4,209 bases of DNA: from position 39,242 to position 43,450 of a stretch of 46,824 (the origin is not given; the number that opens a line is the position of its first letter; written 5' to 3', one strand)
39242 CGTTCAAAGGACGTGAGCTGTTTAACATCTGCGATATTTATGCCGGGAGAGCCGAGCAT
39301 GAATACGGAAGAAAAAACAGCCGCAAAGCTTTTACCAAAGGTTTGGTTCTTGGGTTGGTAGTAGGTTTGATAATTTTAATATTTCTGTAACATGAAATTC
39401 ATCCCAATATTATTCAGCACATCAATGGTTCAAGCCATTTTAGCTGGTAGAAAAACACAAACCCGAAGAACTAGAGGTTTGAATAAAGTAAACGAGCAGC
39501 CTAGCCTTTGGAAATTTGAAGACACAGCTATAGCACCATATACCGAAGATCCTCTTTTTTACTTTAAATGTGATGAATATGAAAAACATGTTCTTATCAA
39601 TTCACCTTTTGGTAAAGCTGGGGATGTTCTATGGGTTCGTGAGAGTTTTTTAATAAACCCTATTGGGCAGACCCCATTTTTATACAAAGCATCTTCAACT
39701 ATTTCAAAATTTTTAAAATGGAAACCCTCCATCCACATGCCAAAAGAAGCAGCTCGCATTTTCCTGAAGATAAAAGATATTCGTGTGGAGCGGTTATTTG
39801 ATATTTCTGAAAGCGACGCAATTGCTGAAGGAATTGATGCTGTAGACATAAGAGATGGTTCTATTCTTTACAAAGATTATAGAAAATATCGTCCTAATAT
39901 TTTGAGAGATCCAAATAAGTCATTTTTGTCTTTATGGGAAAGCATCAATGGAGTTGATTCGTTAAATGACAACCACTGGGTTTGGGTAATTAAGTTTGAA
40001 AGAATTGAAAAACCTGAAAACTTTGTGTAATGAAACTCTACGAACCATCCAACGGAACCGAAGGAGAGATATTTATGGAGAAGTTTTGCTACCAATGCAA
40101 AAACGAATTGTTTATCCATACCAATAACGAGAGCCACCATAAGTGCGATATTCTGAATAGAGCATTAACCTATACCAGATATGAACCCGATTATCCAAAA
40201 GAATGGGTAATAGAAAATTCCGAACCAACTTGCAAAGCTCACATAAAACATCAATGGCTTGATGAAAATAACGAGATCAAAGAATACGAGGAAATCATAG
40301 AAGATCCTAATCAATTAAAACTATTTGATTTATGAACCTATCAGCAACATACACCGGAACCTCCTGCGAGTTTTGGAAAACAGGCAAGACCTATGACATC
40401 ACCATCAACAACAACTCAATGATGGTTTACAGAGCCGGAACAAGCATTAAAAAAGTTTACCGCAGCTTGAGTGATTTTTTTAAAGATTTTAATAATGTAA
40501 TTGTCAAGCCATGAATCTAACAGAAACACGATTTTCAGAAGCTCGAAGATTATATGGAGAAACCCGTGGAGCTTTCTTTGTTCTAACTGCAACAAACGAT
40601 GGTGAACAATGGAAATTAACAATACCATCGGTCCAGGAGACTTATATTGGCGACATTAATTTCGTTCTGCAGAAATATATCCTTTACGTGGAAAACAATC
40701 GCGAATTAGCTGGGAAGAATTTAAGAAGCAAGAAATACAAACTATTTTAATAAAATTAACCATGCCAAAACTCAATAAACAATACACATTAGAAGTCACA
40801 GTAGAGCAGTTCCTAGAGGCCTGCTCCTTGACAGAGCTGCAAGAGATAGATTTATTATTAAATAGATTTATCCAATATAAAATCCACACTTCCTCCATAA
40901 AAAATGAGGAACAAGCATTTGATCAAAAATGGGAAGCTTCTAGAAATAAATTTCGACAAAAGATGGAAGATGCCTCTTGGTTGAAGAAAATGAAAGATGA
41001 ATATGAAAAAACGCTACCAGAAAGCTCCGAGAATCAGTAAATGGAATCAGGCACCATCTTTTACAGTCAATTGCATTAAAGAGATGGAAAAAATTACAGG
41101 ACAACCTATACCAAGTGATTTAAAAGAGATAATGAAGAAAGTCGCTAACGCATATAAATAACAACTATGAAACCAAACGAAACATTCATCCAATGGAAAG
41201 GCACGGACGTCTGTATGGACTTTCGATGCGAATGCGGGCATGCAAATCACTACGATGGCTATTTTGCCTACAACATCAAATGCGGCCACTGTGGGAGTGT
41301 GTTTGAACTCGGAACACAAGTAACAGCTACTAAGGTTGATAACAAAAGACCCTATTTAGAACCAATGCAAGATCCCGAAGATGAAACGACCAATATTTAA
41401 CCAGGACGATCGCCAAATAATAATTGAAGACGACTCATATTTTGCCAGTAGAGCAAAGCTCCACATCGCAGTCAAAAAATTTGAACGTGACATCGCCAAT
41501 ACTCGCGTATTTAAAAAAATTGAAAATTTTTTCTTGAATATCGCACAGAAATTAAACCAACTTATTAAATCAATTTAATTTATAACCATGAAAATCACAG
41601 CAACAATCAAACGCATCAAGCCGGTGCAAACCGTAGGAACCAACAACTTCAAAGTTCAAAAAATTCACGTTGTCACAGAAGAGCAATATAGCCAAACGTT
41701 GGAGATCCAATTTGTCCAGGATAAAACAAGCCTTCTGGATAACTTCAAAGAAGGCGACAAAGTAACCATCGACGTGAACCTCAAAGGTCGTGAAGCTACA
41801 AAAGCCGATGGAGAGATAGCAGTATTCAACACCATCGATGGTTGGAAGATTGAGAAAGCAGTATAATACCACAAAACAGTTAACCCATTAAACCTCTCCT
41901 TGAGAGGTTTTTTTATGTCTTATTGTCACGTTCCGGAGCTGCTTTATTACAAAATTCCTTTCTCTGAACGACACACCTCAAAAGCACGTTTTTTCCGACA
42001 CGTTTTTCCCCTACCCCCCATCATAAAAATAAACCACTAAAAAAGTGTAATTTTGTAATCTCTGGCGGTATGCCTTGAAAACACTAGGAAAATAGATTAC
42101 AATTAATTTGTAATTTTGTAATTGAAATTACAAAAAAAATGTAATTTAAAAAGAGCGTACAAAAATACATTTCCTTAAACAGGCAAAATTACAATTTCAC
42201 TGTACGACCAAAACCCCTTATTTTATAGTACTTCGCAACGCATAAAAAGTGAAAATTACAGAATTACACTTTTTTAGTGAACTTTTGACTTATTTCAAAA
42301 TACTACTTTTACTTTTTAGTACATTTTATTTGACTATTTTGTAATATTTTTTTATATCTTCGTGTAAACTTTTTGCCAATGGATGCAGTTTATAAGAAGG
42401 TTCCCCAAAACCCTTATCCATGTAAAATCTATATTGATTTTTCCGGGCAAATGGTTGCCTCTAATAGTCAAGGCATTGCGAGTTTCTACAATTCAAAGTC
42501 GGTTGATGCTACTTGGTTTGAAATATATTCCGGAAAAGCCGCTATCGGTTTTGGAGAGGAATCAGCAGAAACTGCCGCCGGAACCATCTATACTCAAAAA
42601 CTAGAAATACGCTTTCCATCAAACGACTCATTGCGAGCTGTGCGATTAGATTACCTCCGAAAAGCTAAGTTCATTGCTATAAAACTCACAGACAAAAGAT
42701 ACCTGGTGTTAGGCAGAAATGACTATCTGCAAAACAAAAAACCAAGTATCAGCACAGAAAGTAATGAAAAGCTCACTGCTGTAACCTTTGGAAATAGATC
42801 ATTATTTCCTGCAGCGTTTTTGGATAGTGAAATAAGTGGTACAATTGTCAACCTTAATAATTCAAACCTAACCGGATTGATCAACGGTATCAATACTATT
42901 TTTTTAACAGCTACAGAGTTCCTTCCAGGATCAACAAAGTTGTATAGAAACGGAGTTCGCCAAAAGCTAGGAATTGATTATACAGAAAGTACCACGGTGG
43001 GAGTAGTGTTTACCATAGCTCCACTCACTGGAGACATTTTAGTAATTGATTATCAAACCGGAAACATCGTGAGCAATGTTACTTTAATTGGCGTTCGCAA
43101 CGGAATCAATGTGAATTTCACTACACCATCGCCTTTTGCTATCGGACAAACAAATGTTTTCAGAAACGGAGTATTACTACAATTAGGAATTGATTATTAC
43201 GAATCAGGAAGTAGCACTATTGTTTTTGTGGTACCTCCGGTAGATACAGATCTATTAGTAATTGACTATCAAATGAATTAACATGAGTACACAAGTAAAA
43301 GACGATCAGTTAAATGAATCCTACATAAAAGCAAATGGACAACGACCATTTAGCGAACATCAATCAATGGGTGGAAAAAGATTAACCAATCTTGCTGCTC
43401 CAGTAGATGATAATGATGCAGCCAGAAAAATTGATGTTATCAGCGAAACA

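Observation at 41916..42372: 450-bp non-coding hub upstream of the fibre operon: iterons inside a segment bounded by perfect 18-bp inverted repeats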

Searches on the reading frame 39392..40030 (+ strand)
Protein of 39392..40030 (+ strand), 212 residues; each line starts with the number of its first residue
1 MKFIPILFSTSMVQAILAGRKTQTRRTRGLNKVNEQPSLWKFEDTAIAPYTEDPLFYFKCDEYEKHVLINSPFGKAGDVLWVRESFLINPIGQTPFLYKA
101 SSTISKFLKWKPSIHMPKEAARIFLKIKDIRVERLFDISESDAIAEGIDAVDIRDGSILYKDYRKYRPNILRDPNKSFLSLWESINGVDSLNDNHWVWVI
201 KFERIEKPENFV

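Call 7: search_protein_families(library=phrogs, proteins=[window:39392-40030:+])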
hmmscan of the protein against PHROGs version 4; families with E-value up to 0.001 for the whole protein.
window:39392-40030:+ (212 aa): 4 families
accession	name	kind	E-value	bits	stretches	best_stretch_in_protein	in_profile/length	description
phrog_874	-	unknown function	5.3e-59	200.9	1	1-207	65-259/277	-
phrog_18361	-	unknown function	8.2e-21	75.6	1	116-209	1-90/92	-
phrog_27495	-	unknown function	7.1e-15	56.2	1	5-88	9-94/186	-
phrog_28019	-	unknown function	2.7e-06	28.3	1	1-27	1-27/55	-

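Call 8: search_protein_families(library=pfam, proteins=[window:39392-40030:+], max_evalue=0.01)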
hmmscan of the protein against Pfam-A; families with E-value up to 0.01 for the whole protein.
window:39392-40030:+ (212 aa): 0 families

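Call 28: find_related_loci(query=window:39392-40027:+, collection=viral_contigs, flank=8000)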
Query window:39392-40027:+ (212 aa) in viral_contigs; peptide patterns used: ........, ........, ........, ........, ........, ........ (x = any residue, [..] = any of these).
506 stretches matched a pattern; 503 encode a relative of the query (tblastn E <= 1e-3); the best 80 are kept; 80 distinct loci.
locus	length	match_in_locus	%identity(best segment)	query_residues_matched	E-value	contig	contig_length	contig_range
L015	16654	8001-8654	46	2-212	7e-50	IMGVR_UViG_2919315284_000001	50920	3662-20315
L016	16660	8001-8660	46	1-212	1e-48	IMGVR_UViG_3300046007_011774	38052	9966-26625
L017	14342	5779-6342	49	1-211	4e-48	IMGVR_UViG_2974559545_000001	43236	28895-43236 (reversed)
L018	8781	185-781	49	1-203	7e-47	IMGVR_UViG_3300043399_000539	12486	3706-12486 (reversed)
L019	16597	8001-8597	49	1-203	7e-47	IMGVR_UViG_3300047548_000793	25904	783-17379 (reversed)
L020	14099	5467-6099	47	1-212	4e-46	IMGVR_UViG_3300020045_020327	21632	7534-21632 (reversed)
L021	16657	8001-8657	45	2-210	7e-46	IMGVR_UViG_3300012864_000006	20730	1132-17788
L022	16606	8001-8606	44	1-211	1e-45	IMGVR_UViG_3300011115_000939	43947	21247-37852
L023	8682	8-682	44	1-212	8e-46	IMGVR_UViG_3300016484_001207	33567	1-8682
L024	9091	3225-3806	45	1-209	1e-45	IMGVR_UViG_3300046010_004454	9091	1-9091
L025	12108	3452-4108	45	2-210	7e-46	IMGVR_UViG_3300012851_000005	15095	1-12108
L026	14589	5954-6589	43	4-202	5e-45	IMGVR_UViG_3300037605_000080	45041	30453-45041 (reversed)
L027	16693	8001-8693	42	1-211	4e-45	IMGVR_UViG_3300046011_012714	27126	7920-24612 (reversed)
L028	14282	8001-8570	44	1-208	2e-44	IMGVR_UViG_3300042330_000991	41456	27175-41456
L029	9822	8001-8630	42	1-208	3e-44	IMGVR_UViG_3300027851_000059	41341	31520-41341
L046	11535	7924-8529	42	5-205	2e-40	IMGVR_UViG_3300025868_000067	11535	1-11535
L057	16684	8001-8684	41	2-207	1e-39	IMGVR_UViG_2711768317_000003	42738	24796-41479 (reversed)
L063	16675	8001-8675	40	2-208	4e-38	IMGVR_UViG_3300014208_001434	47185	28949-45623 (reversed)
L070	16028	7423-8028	42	1-207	2e-37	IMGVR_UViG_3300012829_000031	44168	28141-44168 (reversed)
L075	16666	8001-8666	39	1-205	4e-36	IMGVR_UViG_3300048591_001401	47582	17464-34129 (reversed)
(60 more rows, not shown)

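Call 64: search_protein_families(library=pfam, proteins=[L057:455-3505:+, L026:1599-4502:+, L063:4491-7352:+, L075:9056-12049:+, L070:2139-5051:+], max_evalue=0.01)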
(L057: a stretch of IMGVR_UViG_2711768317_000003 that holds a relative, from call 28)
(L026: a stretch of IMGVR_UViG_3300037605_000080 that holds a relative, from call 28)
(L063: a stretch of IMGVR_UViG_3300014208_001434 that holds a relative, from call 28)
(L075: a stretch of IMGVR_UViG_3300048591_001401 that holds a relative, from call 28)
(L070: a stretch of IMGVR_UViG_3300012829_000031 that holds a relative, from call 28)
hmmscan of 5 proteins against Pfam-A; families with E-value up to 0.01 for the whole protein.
L057:455-3505:+ (1016 aa): 2 families
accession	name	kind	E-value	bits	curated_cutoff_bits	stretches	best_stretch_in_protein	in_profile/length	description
PF01807.25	Zn_ribbon_DnaG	-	2.9e-14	53.1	24.9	1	11-97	8-97/98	CHC2 zinc finger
PF12965.13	DUF3854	-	0.0082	16.5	23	0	247-364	13-123/130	Domain of unknown function (DUF3854)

L026:1599-4502:+ (967 aa): 1 family
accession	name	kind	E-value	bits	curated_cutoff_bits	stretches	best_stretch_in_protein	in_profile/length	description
PF19263.5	DUF5906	-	0.0091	17.1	27.6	0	659-765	3-114/114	Family of unknown function (DUF5906)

L063:4491-7352:+ (953 aa): 0 families

L075:9056-12049:+ (997 aa): 0 families

L070:2139-5051:+ (971 aa): 1 family
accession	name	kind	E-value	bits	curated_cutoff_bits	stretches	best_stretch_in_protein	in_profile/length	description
PF19263.5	DUF5906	-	0.0028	18.7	27.6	1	671-778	5-114/114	Family of unknown function (DUF5906)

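Call 79: search_protein_families(library=pfam, proteins=[L017:1626-4820:+, L046:9226-11520:-, L046:5619-6050:-, L046:6831-7142:+, L046:7343-7915:+, L017:5285-5761:+], max_evalue=0.01)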
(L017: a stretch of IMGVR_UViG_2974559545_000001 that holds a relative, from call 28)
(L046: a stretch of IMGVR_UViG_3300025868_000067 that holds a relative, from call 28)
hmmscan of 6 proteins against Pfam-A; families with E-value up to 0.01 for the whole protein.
L017:1626-4820:+ (1064 aa): 5 families
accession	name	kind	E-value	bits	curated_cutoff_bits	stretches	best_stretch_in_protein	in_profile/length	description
PF01807.25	Zn_ribbon_DnaG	-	8.6e-24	83.6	24.9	1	5-99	2-96/98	CHC2 zinc finger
PF08275.17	DNAG_N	-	1.4e-19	70.9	26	1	136-256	7-128/128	DNA primase catalytic core, N-terminal domain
PF13155.12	Toprim_2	-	2e-14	54.2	22.1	1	266-348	1-87/88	Toprim-like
PF13662.12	Toprim_4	-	2.2e-14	53.9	25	1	264-339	2-84/85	Toprim domain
PF01751.28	Toprim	-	5.4e-12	46.2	23.1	1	264-339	1-94/96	Toprim domain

L046:9226-11520:- (764 aa): 2 families
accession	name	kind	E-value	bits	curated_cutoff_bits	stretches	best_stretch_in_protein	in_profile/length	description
PF09250.16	Prim-Pol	-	6.4e-14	53.1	22.8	1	13-131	33-150/158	Bifunctional DNA primase/polymerase, N-terminal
PF13148.11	DUF3987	-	1.3e-10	41.4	27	1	499-662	192-354/364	Protein of unknown function (DUF3987)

L046:5619-6050:- (143 aa): 1 family
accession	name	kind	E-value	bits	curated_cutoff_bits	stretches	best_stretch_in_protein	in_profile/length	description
PF08774.17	VRR_NUC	-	8.4e-11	42.4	23.8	1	59-120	53-115/116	VRR-NUC domain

L046:6831-7142:+ (103 aa): 0 families

L046:7343-7915:+ (190 aa): 1 family
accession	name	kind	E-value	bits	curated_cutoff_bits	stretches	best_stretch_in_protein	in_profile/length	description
PF15999.10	DUF4774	-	4.1e-07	30.1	25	0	97-124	9-36/56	Domain of unknown function (DUF4774)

L017:5285-5761:+ (158 aa): 0 families

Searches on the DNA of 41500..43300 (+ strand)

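Call 6: search_dna_similar(query=window:41500-43300:+, collection=phages, mode=distant)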
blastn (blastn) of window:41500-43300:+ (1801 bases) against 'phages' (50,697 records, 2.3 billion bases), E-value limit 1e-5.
Records with a match: 12; places in all: 12; records where one place covers at least 80% of the query: 0.
Best place of each record, by identity: 60-80% 12.
By first word of the organism name: Flavobacterium 12.
By host as written in the record: Flavobacterium sp. LMO9 12.
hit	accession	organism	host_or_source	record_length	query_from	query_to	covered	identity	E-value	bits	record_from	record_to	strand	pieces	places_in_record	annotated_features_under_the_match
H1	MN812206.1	Flavobacterium phage vB_FspS_filifjonk9-1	Flavobacterium sp. LMO9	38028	182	266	5%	75.3%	7e-6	60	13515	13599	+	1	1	hypothetical protein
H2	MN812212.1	Flavobacterium phage vB_FspS_lillamy9-1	Flavobacterium sp. LMO9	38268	182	266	5%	75.3%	7e-6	60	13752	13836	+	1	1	hypothetical protein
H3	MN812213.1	Flavobacterium phage vB_FspS_lillamy9-2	Flavobacterium sp. LMO9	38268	182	266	5%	75.3%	7e-6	60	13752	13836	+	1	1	hypothetical protein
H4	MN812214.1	Flavobacterium phage vB_FspS_lillamy9-3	Flavobacterium sp. LMO9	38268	182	266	5%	75.3%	7e-6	60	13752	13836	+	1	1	hypothetical protein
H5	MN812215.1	Flavobacterium phage vB_FspS_lillamy9-4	Flavobacterium sp. LMO9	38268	182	266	5%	75.3%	7e-6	60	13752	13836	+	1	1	hypothetical protein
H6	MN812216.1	Flavobacterium phage vB_FspS_lillamy9-5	Flavobacterium sp. LMO9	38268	182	266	5%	75.3%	7e-6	60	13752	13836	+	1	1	hypothetical protein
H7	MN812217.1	Flavobacterium phage vB_FspS_lillamy9-6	Flavobacterium sp. LMO9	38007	182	266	5%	75.3%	7e-6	60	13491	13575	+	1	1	hypothetical protein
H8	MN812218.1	Flavobacterium phage vB_FspS_lillamy9-7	Flavobacterium sp. LMO9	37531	182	266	5%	75.3%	7e-6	60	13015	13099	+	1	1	hypothetical protein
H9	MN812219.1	Flavobacterium phage vB_FspS_morran9-1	Flavobacterium sp. LMO9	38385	182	266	5%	75.3%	7e-6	60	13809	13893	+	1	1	hypothetical protein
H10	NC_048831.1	Flavobacterium phage vB_FspS_filifjonk9-1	Flavobacterium sp. LMO9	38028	182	266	5%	75.3%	7e-6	60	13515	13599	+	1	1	single strand DNA binding protein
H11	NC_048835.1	Flavobacterium phage vB_FspS_lillamy9-1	Flavobacterium sp. LMO9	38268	182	266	5%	75.3%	7e-6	60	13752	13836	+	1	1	single strand DNA binding protein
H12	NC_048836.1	Flavobacterium phage vB_FspS_morran9-1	Flavobacterium sp. LMO9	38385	182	266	5%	75.3%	7e-6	60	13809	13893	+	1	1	single strand DNA binding protein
